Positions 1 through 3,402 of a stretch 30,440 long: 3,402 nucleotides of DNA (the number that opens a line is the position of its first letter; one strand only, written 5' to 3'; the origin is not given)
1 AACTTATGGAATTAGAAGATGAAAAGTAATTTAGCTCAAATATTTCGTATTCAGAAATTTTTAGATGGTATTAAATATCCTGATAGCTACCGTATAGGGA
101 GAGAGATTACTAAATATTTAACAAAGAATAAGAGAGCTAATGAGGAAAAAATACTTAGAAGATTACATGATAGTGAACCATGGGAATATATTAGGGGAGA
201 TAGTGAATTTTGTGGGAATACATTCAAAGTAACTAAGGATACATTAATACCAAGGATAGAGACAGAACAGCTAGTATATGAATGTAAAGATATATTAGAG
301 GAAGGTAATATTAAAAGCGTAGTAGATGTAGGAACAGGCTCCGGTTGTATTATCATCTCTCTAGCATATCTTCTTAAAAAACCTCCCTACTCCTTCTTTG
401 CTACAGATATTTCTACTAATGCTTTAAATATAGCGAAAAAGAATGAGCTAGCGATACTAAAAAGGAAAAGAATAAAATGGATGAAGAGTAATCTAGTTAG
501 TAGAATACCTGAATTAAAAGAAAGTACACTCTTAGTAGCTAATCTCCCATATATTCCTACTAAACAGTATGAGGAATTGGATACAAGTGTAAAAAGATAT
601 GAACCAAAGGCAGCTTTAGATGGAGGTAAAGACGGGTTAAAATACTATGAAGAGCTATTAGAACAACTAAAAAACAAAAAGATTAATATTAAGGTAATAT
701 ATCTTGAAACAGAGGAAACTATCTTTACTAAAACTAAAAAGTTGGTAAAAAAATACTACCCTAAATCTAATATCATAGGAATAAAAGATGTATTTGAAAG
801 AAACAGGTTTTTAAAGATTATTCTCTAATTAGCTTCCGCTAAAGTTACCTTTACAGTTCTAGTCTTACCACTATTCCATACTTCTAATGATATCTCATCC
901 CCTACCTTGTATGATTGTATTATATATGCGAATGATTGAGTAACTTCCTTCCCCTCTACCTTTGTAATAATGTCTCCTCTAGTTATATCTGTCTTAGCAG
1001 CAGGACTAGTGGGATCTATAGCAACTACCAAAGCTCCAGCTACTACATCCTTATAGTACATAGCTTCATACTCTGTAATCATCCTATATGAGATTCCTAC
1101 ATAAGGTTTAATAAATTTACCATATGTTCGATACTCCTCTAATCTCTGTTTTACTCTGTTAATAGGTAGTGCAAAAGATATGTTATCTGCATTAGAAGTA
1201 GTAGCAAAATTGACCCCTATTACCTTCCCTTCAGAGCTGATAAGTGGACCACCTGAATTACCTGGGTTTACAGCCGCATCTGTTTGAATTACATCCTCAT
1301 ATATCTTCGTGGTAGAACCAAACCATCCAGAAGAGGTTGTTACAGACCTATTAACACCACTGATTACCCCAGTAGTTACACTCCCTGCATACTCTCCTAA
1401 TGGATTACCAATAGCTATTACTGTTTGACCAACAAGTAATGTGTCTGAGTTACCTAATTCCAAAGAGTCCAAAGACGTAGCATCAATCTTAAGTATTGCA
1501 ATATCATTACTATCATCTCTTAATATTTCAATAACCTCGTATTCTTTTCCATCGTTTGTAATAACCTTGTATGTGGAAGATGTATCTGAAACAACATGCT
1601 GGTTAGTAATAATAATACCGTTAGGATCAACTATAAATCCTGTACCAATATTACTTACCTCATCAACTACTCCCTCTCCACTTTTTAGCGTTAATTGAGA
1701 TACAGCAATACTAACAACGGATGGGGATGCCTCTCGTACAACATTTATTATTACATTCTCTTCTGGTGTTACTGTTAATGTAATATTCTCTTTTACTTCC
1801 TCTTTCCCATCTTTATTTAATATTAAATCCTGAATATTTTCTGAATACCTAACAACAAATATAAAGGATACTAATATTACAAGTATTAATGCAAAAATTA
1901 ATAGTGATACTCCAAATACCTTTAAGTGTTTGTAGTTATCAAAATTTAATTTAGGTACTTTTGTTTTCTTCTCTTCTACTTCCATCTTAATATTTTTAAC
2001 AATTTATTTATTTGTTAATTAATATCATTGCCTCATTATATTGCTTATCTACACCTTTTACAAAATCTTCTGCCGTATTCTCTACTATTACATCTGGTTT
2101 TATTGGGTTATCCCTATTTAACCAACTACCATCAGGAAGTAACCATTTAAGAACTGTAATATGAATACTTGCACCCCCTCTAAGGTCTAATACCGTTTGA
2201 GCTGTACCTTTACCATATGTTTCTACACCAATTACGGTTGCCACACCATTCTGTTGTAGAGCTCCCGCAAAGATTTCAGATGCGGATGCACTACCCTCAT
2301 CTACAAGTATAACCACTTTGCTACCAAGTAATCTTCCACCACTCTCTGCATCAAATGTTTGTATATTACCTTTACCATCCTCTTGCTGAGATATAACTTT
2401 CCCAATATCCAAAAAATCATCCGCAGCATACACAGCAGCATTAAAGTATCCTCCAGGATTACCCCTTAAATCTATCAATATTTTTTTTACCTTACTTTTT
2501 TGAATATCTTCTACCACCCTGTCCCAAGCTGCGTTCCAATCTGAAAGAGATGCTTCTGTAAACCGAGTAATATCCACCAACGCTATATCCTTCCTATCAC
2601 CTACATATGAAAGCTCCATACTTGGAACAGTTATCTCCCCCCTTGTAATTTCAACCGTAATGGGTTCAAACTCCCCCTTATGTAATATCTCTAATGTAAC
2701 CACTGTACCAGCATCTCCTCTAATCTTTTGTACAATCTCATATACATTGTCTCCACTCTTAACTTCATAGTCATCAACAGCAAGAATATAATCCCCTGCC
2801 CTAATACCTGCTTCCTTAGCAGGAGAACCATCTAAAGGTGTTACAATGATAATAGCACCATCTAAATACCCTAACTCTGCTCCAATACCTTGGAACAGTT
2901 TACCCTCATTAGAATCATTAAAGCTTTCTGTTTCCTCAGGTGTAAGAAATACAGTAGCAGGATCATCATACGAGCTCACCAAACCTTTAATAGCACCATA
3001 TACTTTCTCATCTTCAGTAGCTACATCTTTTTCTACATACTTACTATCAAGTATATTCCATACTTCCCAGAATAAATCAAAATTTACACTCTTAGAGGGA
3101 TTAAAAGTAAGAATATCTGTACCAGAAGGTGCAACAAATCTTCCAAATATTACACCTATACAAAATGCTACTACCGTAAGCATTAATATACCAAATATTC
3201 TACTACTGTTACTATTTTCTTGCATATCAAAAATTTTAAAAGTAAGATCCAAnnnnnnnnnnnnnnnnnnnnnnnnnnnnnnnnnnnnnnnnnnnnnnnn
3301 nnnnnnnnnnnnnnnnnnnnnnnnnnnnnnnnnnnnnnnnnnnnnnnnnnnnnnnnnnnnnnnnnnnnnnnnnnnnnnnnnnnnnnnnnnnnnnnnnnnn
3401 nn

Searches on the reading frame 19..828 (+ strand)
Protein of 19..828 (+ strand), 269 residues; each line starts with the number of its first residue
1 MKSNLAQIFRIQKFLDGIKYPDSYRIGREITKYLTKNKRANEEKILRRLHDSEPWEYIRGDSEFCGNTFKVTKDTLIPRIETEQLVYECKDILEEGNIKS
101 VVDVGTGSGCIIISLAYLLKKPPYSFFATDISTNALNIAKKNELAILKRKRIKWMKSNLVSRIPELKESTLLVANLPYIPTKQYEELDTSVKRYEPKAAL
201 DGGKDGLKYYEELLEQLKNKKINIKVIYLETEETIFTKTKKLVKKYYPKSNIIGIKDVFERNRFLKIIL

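Call 21: search_protein_families(library=pfam, proteins=[window:19-828:+], max_evalue=0.001)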
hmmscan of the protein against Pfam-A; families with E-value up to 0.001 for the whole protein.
window:19-828:+ (269 aa): 5 families
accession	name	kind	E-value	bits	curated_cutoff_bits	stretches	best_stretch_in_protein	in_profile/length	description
PF05175.20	MTS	-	1.6e-05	25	23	1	96-178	30-108/170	Methyltransferase small domain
PF06325.19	PrmA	-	9.7e-05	22.4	22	1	98-175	162-233/296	Ribosomal protein L11 methyltransferase (PrmA)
PF13649.12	Methyltransf_25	-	0.0001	23.3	27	1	101-184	1-82/97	Methyltransferase domain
PF13679.12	Methyltransf_32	-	0.00079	19.8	27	0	89-145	17-73/143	Methyltransferase domain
PF13847.12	Methyltransf_31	-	0.00094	19.3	27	0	100-142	6-47/145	Methyltransferase domain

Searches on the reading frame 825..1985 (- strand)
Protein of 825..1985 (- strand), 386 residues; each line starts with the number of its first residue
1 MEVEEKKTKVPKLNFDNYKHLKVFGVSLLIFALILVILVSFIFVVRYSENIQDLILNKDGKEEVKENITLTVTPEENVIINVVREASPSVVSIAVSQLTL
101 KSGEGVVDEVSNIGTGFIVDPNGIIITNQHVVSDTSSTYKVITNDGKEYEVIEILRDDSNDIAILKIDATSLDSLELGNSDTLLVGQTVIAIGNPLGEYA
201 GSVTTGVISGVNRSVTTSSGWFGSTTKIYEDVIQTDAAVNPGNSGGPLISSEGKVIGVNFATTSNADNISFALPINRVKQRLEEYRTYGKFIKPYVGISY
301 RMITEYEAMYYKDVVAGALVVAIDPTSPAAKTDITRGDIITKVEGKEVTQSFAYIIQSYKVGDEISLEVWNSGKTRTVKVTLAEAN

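Call 21: search_protein_families(library=pfam, proteins=[window:825-1985:-], max_evalue=0.001)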
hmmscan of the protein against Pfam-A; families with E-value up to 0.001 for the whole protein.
window:825-1985:- (386 aa): 5 families
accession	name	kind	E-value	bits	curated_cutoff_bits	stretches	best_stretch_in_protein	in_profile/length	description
PF13365.12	Trypsin_2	-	3.6e-34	119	27.6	1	114-258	1-144/144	Trypsin-like peptidase domain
PF00089.32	Trypsin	-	8e-21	75.3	20.6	1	105-279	23-217/220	Trypsin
PF13180.12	PDZ_2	-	1.7e-11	44.6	27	1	294-382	1-80/80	PDZ domain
PF17820.7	PDZ_6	-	1.7e-06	28.1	27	1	320-370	2-53/54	PDZ domain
PF10459.15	Peptidase_S46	-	0.00022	20.5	22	0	241-266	632-657/698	Peptidase S46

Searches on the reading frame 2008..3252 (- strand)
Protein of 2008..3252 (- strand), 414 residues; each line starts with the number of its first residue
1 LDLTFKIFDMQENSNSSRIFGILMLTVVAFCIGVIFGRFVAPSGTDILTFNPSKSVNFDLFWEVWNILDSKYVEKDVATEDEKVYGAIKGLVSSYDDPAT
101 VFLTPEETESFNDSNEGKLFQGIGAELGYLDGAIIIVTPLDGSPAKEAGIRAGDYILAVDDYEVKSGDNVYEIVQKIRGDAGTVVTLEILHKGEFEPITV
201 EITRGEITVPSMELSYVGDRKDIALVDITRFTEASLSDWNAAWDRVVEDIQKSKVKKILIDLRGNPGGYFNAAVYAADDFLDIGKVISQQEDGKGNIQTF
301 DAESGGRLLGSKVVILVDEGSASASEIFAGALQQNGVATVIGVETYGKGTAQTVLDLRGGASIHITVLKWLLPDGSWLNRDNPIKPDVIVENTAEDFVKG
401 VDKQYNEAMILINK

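Call 21: search_protein_families(library=pfam, proteins=[window:2008-3252:-], max_evalue=0.001)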
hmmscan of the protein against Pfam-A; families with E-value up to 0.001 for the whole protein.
window:2008-3252:- (414 aa): 6 families
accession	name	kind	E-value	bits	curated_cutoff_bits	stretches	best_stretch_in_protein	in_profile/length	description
PF03572.23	Peptidase_S41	-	3.1e-40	137.9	24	1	222-390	1-165/165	Peptidase family S41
PF13180.12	PDZ_2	-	2.1e-11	44.4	27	1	123-201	3-79/80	PDZ domain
PF17820.7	PDZ_6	-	4.9e-11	42.6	27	1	136-189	2-52/54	PDZ domain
PF00595.29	PDZ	-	1.5e-05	25.7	23.2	1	131-190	24-81/81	PDZ domain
PF14685.13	PDZ_Tricorn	-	0.00012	22.4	25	1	141-194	29-81/88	Tricorn protease PDZ domain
PF22694.1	CtpB_N-like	-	0.00047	21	27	0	60-104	40-82/85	Activating protease CtpB N-terminal domain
